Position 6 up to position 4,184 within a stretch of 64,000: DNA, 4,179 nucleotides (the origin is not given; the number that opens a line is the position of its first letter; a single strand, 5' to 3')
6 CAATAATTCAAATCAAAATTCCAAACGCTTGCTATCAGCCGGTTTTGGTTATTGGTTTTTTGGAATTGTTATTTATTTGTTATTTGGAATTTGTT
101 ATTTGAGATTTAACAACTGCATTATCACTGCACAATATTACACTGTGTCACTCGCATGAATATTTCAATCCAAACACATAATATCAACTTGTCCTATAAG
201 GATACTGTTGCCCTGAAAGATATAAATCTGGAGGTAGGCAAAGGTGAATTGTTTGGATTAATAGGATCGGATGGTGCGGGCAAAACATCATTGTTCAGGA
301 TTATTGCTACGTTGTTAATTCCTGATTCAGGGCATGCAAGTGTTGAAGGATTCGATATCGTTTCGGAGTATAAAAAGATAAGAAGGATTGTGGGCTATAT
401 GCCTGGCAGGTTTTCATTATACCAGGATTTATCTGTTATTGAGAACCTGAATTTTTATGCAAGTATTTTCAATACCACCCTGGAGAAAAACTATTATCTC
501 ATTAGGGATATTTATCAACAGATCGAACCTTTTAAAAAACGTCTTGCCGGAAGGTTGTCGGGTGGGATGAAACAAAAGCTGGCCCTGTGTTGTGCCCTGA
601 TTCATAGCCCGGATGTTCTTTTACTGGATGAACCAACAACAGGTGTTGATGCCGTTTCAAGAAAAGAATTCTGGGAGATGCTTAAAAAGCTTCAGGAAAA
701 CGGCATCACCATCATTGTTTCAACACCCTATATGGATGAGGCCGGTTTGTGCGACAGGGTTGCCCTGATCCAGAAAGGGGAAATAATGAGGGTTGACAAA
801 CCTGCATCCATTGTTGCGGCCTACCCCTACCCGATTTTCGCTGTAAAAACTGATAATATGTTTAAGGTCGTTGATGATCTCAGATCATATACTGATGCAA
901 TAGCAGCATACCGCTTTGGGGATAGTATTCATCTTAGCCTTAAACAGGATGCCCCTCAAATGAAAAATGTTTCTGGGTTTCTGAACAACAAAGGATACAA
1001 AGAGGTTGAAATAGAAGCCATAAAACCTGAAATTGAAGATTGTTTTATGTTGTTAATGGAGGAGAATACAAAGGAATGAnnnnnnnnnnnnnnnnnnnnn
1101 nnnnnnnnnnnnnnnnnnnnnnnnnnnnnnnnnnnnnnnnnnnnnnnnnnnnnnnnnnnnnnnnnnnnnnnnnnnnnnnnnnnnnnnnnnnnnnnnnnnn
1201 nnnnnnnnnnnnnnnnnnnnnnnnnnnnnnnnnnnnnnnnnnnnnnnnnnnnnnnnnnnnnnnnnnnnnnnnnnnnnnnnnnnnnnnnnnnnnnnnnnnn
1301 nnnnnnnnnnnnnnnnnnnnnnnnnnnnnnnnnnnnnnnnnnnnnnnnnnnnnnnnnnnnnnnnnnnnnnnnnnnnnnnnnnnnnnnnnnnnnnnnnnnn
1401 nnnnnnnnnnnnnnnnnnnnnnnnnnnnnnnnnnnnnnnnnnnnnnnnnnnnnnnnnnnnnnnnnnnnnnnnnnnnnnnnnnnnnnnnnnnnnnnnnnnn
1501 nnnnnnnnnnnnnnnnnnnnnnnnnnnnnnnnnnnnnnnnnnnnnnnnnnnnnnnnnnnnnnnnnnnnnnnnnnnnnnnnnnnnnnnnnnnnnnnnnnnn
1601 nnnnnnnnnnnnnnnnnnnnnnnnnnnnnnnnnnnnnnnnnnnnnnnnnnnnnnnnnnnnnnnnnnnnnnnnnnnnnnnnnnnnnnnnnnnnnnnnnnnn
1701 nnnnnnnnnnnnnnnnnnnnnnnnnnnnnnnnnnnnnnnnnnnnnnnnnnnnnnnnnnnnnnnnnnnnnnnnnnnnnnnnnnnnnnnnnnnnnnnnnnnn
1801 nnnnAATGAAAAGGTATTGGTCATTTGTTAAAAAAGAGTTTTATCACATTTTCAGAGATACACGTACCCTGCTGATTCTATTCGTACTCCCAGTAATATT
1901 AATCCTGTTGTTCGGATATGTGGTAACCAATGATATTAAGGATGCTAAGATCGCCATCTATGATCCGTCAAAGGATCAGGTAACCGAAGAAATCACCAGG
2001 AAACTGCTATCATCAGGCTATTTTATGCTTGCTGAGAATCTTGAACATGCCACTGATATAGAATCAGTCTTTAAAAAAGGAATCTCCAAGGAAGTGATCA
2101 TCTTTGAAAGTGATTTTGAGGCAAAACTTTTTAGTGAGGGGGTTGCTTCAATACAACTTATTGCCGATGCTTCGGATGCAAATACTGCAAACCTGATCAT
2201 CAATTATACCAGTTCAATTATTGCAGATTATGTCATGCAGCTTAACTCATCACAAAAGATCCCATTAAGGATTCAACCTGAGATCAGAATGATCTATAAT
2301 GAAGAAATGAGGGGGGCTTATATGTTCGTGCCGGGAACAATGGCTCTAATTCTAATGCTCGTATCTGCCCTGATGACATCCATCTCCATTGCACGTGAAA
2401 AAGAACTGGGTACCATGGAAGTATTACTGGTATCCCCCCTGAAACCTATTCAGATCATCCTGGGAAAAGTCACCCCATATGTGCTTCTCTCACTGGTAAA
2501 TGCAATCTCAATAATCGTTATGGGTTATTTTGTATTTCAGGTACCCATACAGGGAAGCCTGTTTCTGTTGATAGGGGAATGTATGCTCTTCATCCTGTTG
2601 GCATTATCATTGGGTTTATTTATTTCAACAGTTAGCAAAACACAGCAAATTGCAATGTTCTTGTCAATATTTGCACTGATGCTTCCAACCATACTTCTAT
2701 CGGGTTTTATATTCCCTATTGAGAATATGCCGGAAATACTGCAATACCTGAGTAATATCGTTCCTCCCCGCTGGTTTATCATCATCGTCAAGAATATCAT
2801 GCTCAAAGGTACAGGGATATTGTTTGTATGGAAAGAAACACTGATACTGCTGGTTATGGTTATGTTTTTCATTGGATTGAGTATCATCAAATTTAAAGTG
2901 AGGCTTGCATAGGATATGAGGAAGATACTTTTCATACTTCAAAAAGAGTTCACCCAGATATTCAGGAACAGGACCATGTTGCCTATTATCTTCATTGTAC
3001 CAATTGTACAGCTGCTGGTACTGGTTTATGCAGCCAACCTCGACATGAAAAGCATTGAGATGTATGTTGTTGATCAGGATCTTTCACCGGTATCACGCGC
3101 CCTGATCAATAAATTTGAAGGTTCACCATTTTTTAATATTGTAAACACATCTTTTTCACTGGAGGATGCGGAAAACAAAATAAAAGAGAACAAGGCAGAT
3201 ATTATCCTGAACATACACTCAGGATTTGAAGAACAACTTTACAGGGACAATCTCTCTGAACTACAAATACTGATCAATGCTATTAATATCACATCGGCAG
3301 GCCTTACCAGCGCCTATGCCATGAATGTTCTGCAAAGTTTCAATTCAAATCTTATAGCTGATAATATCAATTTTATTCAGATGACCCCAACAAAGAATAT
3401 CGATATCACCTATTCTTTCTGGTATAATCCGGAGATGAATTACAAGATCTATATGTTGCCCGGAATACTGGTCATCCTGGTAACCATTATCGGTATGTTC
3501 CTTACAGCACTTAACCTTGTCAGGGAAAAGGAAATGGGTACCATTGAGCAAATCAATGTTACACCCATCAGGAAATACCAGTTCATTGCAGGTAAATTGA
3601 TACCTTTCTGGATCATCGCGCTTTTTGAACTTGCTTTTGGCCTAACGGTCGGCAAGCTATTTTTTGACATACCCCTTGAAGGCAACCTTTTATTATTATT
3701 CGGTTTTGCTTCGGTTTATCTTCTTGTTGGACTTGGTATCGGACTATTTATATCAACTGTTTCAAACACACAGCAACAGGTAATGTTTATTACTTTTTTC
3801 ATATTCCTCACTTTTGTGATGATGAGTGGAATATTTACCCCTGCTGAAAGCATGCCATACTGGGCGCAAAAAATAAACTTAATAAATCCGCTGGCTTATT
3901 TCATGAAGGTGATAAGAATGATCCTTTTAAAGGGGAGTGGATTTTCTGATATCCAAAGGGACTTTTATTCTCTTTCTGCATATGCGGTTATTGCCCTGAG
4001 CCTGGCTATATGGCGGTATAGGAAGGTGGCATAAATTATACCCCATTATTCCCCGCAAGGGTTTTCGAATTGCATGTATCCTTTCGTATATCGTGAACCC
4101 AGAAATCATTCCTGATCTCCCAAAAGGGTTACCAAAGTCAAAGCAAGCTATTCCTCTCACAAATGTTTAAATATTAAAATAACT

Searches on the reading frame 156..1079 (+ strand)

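Call 83: search_protein_families(library=pfam, proteins=[window:156-1079:+], max_evalue=0.0001)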
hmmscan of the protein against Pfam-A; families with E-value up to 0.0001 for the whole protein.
window:156-1079:+ (307 aa): 2 families
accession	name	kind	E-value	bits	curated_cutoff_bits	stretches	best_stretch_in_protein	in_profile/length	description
PF00005.33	ABC_tran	-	7.2e-27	95.1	25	1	20-162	1-137/137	ABC transporter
PF13304.12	AAA_21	-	8.1e-13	49.5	27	1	131-190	235-297/304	AAA domain, putative AbiEii toxin, Type IV TA system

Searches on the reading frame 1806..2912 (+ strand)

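Call 83: search_protein_families(library=pfam, proteins=[window:1806-2912:+], max_evalue=0.0001)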
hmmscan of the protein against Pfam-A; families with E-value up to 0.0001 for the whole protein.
window:1806-2912:+ (368 aa): 3 families
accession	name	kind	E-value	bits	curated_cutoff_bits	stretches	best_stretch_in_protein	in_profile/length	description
PF12698.13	ABC2_membrane_3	-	7.3e-47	160.6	31.6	1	21-361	3-347/347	ABC-2 family transporter protein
PF01061.29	ABC2_membrane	-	2.7e-27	96.1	26.9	1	169-332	51-210/211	ABC-2 type transporter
PF12679.13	ABC2_membrane_2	-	9e-18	64.9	27.2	1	5-364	1-279/283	ABC-2 family transporter protein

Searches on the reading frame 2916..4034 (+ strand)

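Call 83: search_protein_families(library=pfam, proteins=[window:2916-4034:+], max_evalue=0.0001)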
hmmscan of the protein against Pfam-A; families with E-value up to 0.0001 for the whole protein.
window:2916-4034:+ (372 aa): 4 families
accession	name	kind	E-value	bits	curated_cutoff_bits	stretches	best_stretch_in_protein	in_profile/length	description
PF12698.13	ABC2_membrane_3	-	2.2e-44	152.4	31.6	1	21-366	3-347/347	ABC-2 family transporter protein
PF01061.29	ABC2_membrane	-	1.8e-23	83.6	26.9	1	166-337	37-210/211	ABC-2 type transporter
PF12679.13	ABC2_membrane_2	-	1.4e-20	74.1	27.2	1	7-370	3-280/283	ABC-2 family transporter protein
PF12730.13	ABC2_membrane_4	-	9.7e-05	22.8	27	0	172-280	43-153/179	ABC-2 family transporter protein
